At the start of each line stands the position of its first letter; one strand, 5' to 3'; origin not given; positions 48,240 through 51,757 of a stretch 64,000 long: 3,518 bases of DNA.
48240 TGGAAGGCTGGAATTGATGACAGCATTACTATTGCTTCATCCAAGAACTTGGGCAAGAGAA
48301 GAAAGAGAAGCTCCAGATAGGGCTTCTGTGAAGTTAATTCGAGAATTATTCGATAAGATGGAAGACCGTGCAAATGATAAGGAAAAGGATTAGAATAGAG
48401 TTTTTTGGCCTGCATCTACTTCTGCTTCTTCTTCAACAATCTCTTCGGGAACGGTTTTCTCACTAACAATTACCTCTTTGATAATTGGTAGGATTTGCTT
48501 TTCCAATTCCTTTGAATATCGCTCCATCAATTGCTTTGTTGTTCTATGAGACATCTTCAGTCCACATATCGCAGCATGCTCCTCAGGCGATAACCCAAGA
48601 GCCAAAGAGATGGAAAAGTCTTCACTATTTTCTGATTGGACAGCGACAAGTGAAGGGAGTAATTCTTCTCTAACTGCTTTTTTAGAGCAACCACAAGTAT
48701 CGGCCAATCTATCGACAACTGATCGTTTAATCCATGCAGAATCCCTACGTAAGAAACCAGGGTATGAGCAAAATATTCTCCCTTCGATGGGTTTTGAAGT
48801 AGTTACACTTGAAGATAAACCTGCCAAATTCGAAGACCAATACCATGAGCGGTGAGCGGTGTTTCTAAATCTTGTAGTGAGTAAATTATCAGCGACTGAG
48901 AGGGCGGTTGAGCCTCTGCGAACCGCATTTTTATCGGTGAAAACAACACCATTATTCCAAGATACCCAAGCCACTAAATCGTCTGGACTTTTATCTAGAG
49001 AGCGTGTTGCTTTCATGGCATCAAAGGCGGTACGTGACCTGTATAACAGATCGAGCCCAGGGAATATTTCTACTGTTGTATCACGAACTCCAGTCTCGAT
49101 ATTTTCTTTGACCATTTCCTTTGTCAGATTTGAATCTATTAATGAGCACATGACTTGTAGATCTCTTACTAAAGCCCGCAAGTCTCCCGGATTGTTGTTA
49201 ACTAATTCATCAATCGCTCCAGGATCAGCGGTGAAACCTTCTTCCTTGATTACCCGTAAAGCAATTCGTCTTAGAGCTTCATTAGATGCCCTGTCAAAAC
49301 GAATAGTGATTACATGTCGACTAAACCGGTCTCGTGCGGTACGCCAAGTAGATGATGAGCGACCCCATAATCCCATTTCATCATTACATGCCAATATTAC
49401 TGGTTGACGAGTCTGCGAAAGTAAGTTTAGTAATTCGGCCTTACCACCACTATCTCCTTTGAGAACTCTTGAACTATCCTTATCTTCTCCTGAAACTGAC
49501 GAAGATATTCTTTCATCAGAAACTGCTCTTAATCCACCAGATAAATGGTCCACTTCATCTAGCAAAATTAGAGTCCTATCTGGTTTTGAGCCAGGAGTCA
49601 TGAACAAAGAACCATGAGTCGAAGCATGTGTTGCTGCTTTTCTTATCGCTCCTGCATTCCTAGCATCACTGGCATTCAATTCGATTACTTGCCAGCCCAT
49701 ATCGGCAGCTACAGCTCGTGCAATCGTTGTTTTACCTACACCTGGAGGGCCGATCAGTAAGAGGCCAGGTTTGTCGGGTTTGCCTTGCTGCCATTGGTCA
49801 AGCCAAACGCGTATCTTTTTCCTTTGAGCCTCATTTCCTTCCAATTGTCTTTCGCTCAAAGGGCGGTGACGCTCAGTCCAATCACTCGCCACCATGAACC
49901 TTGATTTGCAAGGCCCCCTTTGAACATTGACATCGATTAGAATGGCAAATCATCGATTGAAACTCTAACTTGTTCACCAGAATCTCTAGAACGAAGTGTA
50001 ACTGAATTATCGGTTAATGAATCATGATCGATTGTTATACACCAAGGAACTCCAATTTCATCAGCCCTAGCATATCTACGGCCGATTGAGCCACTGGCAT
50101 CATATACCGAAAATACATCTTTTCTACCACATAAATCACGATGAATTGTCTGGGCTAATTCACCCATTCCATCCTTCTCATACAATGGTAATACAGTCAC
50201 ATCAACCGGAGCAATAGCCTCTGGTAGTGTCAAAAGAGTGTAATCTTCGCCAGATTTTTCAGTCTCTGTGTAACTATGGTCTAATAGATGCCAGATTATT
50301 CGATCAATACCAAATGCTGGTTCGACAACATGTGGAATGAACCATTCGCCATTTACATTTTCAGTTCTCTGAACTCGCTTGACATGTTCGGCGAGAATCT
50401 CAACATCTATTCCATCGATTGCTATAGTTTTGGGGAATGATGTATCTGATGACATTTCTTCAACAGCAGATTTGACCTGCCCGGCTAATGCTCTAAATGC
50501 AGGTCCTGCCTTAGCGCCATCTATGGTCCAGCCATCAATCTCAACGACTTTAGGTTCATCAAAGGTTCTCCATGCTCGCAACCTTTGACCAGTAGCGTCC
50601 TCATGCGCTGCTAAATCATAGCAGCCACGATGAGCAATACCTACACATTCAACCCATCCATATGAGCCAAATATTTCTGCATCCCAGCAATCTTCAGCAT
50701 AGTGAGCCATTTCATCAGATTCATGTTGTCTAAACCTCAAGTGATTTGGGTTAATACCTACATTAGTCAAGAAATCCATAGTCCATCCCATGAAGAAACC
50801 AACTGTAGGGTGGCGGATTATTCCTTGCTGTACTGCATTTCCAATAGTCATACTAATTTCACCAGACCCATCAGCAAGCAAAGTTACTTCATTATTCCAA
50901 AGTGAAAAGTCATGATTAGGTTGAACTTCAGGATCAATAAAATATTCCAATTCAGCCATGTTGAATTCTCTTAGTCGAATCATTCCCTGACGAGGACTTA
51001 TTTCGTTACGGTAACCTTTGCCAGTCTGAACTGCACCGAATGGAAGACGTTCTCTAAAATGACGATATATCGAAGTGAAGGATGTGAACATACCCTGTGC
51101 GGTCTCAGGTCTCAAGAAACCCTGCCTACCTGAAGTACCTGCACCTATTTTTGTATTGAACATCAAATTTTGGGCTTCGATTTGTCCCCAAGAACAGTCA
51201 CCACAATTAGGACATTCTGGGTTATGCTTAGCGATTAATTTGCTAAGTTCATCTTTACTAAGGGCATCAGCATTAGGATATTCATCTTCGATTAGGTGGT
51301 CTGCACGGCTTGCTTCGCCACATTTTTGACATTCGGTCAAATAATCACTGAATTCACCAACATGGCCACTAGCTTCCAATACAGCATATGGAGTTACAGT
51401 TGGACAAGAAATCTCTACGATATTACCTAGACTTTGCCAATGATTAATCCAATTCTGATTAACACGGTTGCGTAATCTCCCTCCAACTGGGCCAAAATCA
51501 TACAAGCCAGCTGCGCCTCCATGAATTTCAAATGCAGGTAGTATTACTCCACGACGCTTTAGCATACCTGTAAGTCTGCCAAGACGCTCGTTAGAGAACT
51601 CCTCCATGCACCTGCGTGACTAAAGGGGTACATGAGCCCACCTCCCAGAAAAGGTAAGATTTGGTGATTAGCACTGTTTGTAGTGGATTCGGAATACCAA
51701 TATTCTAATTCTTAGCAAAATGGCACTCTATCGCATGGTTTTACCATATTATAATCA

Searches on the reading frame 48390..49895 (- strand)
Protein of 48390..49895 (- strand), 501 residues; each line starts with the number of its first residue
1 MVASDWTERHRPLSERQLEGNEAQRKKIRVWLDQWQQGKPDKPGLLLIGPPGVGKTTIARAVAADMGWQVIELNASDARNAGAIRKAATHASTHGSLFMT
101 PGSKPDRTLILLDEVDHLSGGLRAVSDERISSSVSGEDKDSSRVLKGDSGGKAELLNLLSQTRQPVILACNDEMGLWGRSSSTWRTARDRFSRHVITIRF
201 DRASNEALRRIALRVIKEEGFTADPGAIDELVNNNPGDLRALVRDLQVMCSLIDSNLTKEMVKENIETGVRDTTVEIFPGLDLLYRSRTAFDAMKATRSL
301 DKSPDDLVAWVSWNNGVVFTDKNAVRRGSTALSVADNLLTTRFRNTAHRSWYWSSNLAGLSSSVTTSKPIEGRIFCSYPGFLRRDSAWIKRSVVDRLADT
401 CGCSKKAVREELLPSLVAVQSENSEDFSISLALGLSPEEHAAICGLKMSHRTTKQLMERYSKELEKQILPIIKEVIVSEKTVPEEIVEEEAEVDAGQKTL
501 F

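Call 87: search_protein_families(library=pfam, proteins=[window:48390-49895:-], max_evalue=0.001)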
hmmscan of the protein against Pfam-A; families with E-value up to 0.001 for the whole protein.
window:48390-49895:- (501 aa): 11 families
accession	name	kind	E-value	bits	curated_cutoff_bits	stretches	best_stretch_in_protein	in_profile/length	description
PF00004.35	AAA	-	2.2e-14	54.5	21.2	1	45-122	1-73/131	ATPase family associated with various cellular activities (AAA)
PF13191.12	AAA_16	-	6.2e-07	30.5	32.6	1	20-78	4-63/167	AAA ATPase domain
PF05496.18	RuvB_N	-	1.4e-06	28.6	27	1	11-76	2-67/159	Holliday junction DNA helicase RuvB P-loop domain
PF13173.12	AAA_14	-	2.3e-05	24.9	27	1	45-125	5-81/129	AAA domain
PF03215.21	Rad17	-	6.7e-05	23.3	23.8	1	5-74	8-78/186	Rad17 P-loop domain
PF07728.20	AAA_5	-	9.7e-05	22.8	22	1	44-85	1-43/139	AAA domain (dynein-related subfamily)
PF13401.12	AAA_22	-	0.00011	22.9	27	0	45-93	8-59/130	AAA domain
PF13521.12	AAA_28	-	0.00021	22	27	0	46-72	3-29/164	AAA domain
PF13671.12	AAA_33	-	0.00022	22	27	1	45-76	2-33/143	AAA domain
PF20720.3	nSTAND3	-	0.00033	20.8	27.2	1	45-74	20-52/155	Novel STAND NTPase 3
PF13604.12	AAA_30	-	0.00054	20.2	27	0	46-118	22-100/191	AAA domain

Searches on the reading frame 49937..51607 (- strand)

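Call 87: search_protein_families(library=pfam, proteins=[window:49937-51607:-], max_evalue=0.001)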
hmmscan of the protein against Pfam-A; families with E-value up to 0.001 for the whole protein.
window:49937-51607:- (556 aa): 2 families
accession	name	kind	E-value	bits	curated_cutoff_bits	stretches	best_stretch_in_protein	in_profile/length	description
PF03129.25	HGTP_anticodon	-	1.7e-18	67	21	1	469-554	1-87/94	Anticodon binding domain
PF00587.30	tRNA-synt_2b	-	6e-08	33.4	29.3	1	163-238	11-85/179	tRNA synthetase class II core domain (G, H, P, S and T)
